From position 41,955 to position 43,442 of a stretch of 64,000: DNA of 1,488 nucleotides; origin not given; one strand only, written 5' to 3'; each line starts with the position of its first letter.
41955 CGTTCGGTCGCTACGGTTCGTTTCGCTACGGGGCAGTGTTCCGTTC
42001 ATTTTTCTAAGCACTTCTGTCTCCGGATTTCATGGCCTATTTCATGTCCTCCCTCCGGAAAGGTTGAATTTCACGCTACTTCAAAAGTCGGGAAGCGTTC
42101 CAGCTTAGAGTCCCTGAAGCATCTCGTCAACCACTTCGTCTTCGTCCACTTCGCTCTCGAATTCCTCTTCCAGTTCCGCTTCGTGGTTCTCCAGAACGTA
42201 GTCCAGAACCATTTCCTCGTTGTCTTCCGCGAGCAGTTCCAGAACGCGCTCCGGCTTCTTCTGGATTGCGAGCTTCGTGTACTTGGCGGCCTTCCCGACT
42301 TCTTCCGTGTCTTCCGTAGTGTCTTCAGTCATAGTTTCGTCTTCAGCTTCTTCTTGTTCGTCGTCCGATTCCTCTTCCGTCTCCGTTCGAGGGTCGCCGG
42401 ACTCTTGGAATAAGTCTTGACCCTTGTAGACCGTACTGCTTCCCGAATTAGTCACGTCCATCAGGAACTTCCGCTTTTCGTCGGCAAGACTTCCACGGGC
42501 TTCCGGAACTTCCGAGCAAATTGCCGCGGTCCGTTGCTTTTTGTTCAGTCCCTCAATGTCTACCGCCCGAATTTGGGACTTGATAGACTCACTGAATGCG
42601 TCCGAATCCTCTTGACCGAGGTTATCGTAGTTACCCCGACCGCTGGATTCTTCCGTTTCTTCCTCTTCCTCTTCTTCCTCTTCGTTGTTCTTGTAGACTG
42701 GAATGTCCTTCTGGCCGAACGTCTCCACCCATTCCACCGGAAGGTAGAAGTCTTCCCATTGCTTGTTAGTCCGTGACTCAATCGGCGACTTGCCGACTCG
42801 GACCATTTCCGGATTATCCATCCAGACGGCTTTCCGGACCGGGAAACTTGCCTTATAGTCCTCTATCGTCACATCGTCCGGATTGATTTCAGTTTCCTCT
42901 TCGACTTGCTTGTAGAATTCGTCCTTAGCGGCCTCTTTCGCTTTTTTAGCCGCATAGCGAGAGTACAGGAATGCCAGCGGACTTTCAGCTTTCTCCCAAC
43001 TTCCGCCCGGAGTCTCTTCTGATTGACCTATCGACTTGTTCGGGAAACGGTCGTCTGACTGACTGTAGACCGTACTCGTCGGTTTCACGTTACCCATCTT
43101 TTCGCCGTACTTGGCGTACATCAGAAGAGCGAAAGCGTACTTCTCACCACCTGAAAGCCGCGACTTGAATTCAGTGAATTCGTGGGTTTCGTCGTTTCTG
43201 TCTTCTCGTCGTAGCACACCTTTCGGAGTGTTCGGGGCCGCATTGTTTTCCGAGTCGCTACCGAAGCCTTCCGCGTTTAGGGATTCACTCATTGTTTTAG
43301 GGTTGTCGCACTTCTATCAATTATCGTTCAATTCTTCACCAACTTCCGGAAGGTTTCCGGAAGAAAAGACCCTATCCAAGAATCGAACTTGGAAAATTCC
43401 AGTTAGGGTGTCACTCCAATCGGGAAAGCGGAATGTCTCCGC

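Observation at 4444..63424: Massively over-represented 9-12-mer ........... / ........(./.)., partly promoter-proximal and partly intragenic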

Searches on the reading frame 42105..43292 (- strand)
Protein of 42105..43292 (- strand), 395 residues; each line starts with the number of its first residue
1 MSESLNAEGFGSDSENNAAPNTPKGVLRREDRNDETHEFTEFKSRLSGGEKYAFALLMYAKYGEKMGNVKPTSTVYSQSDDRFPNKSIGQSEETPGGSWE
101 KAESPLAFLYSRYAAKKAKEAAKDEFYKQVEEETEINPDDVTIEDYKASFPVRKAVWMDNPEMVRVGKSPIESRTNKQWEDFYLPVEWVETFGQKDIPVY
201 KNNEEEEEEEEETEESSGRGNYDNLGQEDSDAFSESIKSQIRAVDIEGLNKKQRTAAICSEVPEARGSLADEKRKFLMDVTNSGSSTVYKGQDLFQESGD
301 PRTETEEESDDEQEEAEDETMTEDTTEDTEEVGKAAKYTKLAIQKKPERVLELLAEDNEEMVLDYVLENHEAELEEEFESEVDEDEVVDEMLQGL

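Call 7: search_protein_families(library=pfam, proteins=[window:42105-43292:-])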
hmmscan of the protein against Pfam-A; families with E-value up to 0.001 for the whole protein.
window:42105-43292:- (395 aa): 0 families

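Call 91: search_solved_structures(query=window:42105-43292:-, max_evalue=0.1)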
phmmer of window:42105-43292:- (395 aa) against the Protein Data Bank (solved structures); distinct sequences matched with E-value up to 0.1: 0.
